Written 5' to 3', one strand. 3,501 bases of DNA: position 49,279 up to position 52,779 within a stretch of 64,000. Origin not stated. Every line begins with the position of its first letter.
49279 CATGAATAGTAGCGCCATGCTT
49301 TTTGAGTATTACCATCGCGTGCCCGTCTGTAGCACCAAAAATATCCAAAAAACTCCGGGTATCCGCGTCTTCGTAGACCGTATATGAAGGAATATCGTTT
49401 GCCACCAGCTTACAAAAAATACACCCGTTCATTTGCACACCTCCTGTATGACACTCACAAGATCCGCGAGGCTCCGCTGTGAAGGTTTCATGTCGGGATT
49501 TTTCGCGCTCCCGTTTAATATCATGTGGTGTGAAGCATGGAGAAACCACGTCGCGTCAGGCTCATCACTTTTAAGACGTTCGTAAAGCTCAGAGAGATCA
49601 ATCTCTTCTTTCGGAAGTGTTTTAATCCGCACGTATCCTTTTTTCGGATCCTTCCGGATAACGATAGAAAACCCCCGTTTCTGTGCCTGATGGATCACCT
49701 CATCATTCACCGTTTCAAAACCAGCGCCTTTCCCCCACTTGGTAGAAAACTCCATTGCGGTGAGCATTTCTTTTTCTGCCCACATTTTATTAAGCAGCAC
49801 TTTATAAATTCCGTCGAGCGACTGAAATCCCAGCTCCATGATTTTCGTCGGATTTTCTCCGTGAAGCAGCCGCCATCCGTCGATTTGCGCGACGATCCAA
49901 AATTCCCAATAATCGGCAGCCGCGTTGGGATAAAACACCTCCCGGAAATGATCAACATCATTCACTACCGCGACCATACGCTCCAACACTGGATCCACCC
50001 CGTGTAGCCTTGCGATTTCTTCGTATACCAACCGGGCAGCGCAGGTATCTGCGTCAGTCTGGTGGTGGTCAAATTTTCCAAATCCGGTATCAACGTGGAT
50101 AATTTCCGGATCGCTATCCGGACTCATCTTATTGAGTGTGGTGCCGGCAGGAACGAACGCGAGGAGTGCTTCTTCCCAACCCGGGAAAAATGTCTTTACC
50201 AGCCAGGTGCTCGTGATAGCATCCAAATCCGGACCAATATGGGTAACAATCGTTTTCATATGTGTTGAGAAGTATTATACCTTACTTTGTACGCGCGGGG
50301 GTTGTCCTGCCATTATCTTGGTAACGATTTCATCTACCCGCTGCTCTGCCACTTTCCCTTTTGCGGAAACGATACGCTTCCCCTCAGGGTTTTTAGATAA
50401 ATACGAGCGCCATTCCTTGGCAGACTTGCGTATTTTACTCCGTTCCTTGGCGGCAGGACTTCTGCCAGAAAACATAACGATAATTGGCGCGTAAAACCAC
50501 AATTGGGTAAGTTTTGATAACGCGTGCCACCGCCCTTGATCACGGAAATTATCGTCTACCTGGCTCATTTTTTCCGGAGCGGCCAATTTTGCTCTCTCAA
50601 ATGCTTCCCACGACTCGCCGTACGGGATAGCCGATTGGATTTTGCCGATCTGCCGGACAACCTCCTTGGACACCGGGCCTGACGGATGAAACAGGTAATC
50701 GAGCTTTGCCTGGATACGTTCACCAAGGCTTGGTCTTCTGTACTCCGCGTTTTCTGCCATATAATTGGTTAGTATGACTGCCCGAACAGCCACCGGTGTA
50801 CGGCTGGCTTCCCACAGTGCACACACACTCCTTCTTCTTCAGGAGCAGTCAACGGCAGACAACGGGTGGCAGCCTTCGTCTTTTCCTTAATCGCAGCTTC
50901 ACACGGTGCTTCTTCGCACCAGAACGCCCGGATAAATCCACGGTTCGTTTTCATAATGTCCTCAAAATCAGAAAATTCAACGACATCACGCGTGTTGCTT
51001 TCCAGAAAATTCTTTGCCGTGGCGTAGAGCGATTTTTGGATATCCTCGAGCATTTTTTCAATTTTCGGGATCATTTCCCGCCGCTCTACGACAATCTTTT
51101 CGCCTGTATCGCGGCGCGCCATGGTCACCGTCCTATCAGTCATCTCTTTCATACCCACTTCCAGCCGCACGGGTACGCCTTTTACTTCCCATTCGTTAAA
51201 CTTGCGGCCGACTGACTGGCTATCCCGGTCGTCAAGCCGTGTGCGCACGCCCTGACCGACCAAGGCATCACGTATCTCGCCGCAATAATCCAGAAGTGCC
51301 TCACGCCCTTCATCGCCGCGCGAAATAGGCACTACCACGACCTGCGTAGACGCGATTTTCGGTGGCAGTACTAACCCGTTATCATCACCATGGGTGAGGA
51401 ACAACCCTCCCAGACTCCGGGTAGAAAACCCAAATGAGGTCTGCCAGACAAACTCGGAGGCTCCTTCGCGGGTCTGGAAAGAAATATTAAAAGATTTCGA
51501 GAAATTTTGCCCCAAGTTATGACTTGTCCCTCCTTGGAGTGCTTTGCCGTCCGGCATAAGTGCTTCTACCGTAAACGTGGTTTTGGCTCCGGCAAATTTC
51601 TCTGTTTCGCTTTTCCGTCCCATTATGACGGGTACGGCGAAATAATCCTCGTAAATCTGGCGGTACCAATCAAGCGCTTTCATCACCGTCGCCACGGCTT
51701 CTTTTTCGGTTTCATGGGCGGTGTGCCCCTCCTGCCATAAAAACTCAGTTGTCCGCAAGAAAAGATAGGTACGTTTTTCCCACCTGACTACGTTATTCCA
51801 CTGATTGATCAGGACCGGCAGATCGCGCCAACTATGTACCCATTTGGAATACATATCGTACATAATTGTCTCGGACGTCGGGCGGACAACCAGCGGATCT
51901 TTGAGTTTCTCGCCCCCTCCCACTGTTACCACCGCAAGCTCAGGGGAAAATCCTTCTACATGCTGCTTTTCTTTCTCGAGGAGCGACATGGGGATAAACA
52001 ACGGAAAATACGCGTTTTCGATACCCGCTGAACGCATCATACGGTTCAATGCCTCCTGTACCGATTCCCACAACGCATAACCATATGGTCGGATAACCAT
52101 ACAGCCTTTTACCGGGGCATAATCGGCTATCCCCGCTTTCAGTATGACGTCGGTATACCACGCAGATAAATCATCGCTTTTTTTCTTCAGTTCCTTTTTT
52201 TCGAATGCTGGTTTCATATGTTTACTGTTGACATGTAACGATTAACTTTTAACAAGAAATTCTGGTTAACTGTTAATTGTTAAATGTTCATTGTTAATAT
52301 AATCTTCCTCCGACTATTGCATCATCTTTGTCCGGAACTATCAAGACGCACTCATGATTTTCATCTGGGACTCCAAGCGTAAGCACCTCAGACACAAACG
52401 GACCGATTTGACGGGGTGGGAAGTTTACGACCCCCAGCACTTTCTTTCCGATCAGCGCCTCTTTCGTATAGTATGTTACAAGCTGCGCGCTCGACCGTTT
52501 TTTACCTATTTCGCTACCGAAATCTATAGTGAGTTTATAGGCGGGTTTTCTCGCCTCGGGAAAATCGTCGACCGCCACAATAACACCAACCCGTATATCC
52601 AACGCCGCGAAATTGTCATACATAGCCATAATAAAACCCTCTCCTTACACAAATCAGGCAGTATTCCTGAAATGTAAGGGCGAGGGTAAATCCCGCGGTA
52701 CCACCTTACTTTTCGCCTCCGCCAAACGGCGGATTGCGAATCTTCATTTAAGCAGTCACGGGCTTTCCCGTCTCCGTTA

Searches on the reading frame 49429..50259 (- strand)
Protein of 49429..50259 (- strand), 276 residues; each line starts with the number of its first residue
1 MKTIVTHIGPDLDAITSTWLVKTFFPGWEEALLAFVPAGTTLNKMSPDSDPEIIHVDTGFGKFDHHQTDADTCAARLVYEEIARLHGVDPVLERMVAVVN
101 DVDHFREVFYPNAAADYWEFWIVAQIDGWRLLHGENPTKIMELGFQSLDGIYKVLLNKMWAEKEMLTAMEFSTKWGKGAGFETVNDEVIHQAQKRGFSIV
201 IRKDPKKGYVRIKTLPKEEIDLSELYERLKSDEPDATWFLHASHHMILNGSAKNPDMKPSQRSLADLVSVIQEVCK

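Call 9: search_protein_families(library=pfam, proteins=[window:49429-50259:-])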
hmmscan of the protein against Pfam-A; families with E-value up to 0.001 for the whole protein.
window:49429-50259:- (276 aa): 1 family
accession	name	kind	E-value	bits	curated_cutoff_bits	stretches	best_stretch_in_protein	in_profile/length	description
PF09828.14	ChrB_C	-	0.00014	22.7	25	1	5-117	2-100/132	ChrB, C-terminal domain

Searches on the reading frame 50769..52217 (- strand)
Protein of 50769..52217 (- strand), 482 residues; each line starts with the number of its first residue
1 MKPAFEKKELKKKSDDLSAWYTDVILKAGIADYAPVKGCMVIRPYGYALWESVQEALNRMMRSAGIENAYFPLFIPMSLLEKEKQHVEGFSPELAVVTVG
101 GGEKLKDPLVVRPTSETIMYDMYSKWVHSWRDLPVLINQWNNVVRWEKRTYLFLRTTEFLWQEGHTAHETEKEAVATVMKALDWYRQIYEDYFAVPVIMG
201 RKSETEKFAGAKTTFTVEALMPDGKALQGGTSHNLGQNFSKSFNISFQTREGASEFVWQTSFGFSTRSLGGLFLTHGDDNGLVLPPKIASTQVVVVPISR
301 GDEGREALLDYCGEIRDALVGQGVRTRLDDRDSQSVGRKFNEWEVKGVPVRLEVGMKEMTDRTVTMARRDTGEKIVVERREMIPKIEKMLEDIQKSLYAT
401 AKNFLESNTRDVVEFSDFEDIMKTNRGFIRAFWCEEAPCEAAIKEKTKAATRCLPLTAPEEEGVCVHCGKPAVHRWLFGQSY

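Call 9: search_protein_families(library=pfam, proteins=[window:50769-52217:-])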
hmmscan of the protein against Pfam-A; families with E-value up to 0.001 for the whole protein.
window:50769-52217:- (482 aa): 3 families
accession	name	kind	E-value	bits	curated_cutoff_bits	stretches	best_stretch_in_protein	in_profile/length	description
PF03129.25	HGTP_anticodon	-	1.1e-21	77.2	21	1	292-388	1-93/94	Anticodon binding domain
PF09180.16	ProRS-C_1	-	3.9e-19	69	31.5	1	416-482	2-71/71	Prolyl-tRNA synthetase, C-terminal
PF00587.30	tRNA-synt_2b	-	1.6e-18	67.8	29.3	1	105-270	7-173/179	tRNA synthetase class II core domain (G, H, P, S and T)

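Call 10: find_related_loci(query=window:50772-52217:-, collection=genome_contigs, flank=3000)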
Query window:50772-52217:- (482 aa) in genome_contigs; peptide patterns used: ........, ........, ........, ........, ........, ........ (x = any residue, [..] = any of these).
253 stretches matched a pattern; 231 encode a relative of the query (tblastn E <= 1e-3); the best 80 are kept; 80 distinct loci.
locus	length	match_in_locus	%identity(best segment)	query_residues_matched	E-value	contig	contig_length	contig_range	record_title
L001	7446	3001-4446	94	1-482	0e+0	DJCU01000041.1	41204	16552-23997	MAG TPA_asm: Candidatus Gottesmanbacteria bacterium UBA5942 UBA5942_contig_208, whole genome shotgun sequence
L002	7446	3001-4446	86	1-482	0e+0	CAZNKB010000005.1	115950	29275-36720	MAG TPA_asm: uncultured Gammaproteobacteria bacterium isolate SRP173033_co3_60 genome assembly, contig: NODE_91_length_1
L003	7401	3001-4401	87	16-482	0e+0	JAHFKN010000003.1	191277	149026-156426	MAG: Candidatus Gottesmanbacteria bacterium isolate nzgw410 NODE_45_length_191278_cov_18.365814, whole genome shotgun se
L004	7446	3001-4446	85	1-482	0e+0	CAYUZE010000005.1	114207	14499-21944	MAG TPA_asm: uncultured Gammaproteobacteria bacterium isolate binchicken_co130_63 genome assembly, contig: NODE_315_leng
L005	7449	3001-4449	85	1-482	0e+0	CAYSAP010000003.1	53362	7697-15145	MAG TPA_asm: uncultured Gammaproteobacteria bacterium isolate SRP090828_co2_19 genome assembly, contig: NODE_230_length_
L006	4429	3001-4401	85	16-482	0e+0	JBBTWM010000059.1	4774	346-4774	MAG: Patescibacteria group bacterium isolate H41-bin127_1 H41_bin127_1_000000000059, whole genome shotgun sequence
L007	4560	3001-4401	81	16-482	0e+0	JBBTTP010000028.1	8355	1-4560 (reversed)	MAG: Patescibacteria group bacterium isolate H52-bin037_1 H52_bin037_1_000000000028, whole genome shotgun sequence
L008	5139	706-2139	70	5-482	0e+0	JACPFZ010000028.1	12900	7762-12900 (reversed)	MAG: Candidatus Gottesmanbacteria bacterium isolate NC_groundwater_374_Ag_B-0.1um_46_9 GD18-4_B1_scaffold_693714, whole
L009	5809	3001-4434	64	1-482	0e+0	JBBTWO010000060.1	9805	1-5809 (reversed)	MAG: Patescibacteria group bacterium isolate H41-bin046_1 H41_bin046_1_000000000060, whole genome shotgun sequence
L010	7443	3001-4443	62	6-482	0e+0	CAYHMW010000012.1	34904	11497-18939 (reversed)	MAG TPA_asm: uncultured Gammaproteobacteria bacterium isolate ERP119705_co13_486 genome assembly, contig: NODE_1502_leng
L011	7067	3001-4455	59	1-482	0e+0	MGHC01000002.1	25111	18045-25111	MAG: Candidatus Woesebacteria bacterium RIFCSPLOWO2_01_FULL_39_10 rifcsplowo2_01_scaffold_10646, whole genome shotgun se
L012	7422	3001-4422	58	5-482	0e+0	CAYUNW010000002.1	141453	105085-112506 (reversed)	MAG TPA_asm: uncultured Gammaproteobacteria bacterium isolate binchicken_co274_42 genome assembly, contig: NODE_223_leng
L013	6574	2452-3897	57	4-482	0e+0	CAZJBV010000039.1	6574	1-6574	MAG TPA_asm: uncultured Gammaproteobacteria bacterium isolate binchicken_co144_1014 genome assembly, contig: NODE_24280_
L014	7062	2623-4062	70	1-482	0e+0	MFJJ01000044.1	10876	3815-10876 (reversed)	MAG: Candidatus Gottesmanbacteria bacterium RIFCSPHIGHO2_01_FULL_46_14 rifcsphigho2_01_scaffold_42923, whole genome shot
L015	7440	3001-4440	56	6-482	0e+0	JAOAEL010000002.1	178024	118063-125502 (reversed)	MAG: Patescibacteria group bacterium isolate SKW259 NODE_2_length_178024_cov_6.096546, whole genome shotgun sequence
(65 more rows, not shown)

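Call 45: search_protein_families(library=pfam, proteins=[L011:1574-2647:+])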
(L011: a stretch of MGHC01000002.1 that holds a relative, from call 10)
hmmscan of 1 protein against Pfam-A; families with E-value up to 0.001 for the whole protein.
L011:1574-2647:+ (358 aa): 1 family
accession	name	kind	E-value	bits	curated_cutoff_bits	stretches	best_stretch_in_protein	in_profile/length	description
PF02423.21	OCD_Mu_crystall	-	1.7e-86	290.5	24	1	19-309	14-305/314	Ornithine cyclodeaminase/mu-crystallin family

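Call 53: search_protein_families(library=ncbifam, proteins=[window:50772-52217:-])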
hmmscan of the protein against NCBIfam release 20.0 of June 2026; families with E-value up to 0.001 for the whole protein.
window:50772-52217:- (482 aa): 8 families
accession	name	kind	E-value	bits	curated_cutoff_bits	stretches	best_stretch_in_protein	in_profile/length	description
TIGR00408.1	proS_fam_I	equivalog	7.8e-177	588.9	437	1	12-482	3-475/475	proline--tRNA ligase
NF006625.0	PRK09194.1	equivalog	7.4e-30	104.4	558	2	233-386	409-558/559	proline--tRNA ligase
NF008979.1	PRK12325.1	exception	4.6e-29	101.6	550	2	225-386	278-436/437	proline--tRNA ligase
TIGR00409.1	proS_fam_II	equivalog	3e-26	92.4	306.7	2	225-388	407-567/568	proline--tRNA ligase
NF003068.0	PRK03991.1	equivalog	7.9e-14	50.9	484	1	281-393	490-595/613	threonine--tRNA ligase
TIGR00418.1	thrS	equivalog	1.5e-13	50.6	383.65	1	284-388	466-563/565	threonine--tRNA ligase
NF003211.1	PRK04173.1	equivalog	1e-08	34.5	312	1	282-381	356-449/454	glycine--tRNA ligase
TIGR00389.1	glyS_dimeric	equivalog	3.1e-08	32.6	243.3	1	282-389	463-564/565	glycine--tRNA ligase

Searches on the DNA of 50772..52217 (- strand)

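Call 55: search_rna_families(sources=[L002, L005, L011, L016, L018, L091, L094, L097, L103], threshold=evalue, max_evalue=0.1)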
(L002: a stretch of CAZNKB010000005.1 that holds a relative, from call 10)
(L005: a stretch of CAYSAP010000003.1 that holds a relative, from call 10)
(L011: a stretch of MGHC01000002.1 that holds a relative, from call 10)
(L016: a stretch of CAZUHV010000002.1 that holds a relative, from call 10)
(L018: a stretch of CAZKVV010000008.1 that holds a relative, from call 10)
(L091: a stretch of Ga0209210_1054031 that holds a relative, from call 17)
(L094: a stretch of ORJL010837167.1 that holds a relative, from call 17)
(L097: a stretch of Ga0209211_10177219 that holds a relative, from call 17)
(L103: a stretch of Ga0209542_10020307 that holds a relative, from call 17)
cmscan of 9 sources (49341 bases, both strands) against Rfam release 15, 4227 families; matches with E-value up to 0.1: 8.
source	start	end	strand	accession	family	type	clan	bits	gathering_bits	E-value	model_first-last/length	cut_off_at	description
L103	2882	3176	+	RF00230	T-box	Cis-reg; leader;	-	100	93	5.7e-21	1-219/219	no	T-box leader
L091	237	440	+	RF00230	T-box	Cis-reg; leader;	-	41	93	8.9e-06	1-219/219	no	T-box leader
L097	491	684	+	RF00230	T-box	Cis-reg; leader;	-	40.8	93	1.1e-05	1-219/219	no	T-box leader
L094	1406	1535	+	RF00230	T-box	Cis-reg; leader;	-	35.8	93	0.0002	1-219/219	no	T-box leader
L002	2455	2583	+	RF00230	T-box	Cis-reg; leader;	-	35.6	93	0.00022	1-219/219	no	T-box leader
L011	1315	1508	+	RF00230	T-box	Cis-reg; leader;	-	32.1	93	0.0018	1-219/219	no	T-box leader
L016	2740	2926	+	RF00230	T-box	Cis-reg; leader;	-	30.3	93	0.0053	1-219/219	no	T-box leader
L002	2362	2441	+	RF01675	CrcZ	Gene; sRNA;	-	25.5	95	0.0059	1-398/398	no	Pseudomonas sRNA CrcZ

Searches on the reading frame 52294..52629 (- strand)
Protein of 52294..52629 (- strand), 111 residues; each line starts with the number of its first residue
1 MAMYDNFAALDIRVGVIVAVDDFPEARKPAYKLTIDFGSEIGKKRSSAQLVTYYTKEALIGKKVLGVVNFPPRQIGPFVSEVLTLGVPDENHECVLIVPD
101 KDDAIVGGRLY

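Call 9: search_protein_families(library=pfam, proteins=[window:52294-52629:-])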
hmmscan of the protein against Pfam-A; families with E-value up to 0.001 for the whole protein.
window:52294-52629:- (111 aa): 1 family
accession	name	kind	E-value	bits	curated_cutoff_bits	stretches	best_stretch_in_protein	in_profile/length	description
PF01588.26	tRNA_bind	-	9.7e-13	48.5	27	1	12-102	1-90/96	Putative tRNA binding domain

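Call 17: find_related_loci(query=window:52297-52629:-, collection=metagenome_contigs, flank=2500)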
Query window:52297-52629:- (111 aa) in metagenome_contigs; peptide patterns used: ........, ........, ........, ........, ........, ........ (x = any residue, [..] = any of these).
600 stretches matched a pattern (row limit reached: there are more); 443 encode a relative of the query (tblastn E <= 1e-3); the best 80 are kept; 80 distinct loci.
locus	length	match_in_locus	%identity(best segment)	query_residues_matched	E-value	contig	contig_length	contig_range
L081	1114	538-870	100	1-111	1e-76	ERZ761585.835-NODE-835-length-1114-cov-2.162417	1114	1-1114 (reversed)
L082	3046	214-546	87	1-111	4e-64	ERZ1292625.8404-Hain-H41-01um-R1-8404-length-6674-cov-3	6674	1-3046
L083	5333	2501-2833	86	1-111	4e-62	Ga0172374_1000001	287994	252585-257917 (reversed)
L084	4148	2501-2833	85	1-111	2e-61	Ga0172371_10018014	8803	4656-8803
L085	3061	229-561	85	1-111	2e-61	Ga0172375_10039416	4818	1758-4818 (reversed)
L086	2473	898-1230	82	1-111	7e-61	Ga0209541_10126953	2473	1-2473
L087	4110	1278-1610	81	1-111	5e-60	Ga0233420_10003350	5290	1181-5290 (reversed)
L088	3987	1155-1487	79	1-111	3e-59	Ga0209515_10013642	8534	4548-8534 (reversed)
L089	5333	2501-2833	80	1-111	3e-58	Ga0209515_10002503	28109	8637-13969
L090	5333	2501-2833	79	1-111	3e-58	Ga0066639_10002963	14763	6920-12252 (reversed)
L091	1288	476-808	78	1-111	6e-61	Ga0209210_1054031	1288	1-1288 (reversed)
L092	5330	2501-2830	79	1-111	5e-58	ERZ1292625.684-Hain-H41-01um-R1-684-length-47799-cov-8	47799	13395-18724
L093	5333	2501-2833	80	1-111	5e-58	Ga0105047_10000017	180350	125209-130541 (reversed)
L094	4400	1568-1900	81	1-111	1e-57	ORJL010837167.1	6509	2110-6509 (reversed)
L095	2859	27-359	76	1-111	1e-56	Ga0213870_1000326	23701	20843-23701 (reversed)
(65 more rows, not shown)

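Call 53: search_protein_families(library=ncbifam, proteins=[window:52297-52629:-])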
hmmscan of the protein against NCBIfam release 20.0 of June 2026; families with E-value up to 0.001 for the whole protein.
window:52297-52629:- (111 aa): 9 families
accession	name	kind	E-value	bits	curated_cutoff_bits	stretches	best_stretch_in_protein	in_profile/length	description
NF007495.0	PRK10089.1-4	equivalog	1.1e-45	154.8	117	1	3-102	6-105/113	tRNA-binding protein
NF007494.0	PRK10089.1-3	equivalog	1.3e-41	141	109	1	1-102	3-104/112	tRNA-binding protein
TIGR02222.1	chap_CsaA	subfamily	9.3e-41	138.2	119.65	1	4-103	1-100/107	export-related chaperone CsaA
NF007493.0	PRK10089.1-2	equivalog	5.1e-37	126.4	160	1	3-102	5-104/112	tRNA-binding protein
NF007496.0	PRK10089.1-5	equivalog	2.6e-32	111.3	171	1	1-102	1-101/109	chaperone CsaA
NF001100.0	PRK00133.1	equivalog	1.1e-13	50.6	587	1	4-107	573-672/676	methionine--tRNA ligase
TIGR00399.1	metG_C_term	equivalog_domain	9.3e-13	48.2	116.65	1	4-107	36-135/139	methionine--tRNA ligase subunit beta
NF007492.0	PRK10089.1-1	equivalog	8.1e-12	45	150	1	3-101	5-101/110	tRNA-binding protein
NF008900.0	PRK12267.1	equivalog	9.4e-10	37.6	598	1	4-99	545-638/648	methionine--tRNA ligase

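Call 54: search_solved_structures(query=window:52297-52629:-, max_evalue=0.001)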
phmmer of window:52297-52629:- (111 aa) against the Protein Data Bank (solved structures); distinct sequences matched with E-value up to 0.001: 17.
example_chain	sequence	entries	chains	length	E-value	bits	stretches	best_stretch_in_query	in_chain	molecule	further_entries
2q2i_A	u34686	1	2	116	6.6e-35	123.2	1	4-99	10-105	Secretion chaperone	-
2q2h_A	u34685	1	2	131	9.8e-35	122.7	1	4-99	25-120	Secretion chaperone, phage-display derived peptide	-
2nzh_A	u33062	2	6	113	1.1e-29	106.4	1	1-101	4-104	Protein csaA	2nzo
5zdi_A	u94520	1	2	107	4e-27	98.2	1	2-100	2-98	Protein secretion chaperonin CsaA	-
3g48_A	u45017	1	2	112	2.3e-24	89.3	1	1-101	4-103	Chaperone CsaA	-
1gd7_A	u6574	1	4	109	3.3e-22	82.3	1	5-110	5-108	CSAA PROTEIN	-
5h34_A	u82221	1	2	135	1.7e-12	51.1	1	3-103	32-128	Methionine-tRNA ligase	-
1mkh_A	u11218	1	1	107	5.2e-12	49.5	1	3-103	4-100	C-terminal domain of Methionyl-tRNA synthetase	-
1rqg_A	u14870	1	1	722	2.2e-10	44.3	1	3-103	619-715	Methionyl-tRNA synthetase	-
1pyb_A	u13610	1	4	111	7.3e-10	42.6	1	5-102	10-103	tRNA-binding protein Trbp111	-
8vtz_A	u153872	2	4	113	7.8e-10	42.5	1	5-102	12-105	Methionyl-tRNA synthetase beta subunit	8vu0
7d8r_A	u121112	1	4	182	2.9e-09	40.7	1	5-102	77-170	Microphthalmia-associated transcription factor,Methionyl-tRNA synthetase beta subunit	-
7d8s_A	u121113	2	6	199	3.7e-09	40.4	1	5-102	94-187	Microphthalmia-associated transcription factor,Methionyl-tRNA synthetase beta subunit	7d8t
3ers_X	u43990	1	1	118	1e-07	35.8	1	3-101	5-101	tRNA-binding protein ygjH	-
6wq6_A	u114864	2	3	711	7.9e-05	26.4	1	5-88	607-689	Methionine--tRNA ligase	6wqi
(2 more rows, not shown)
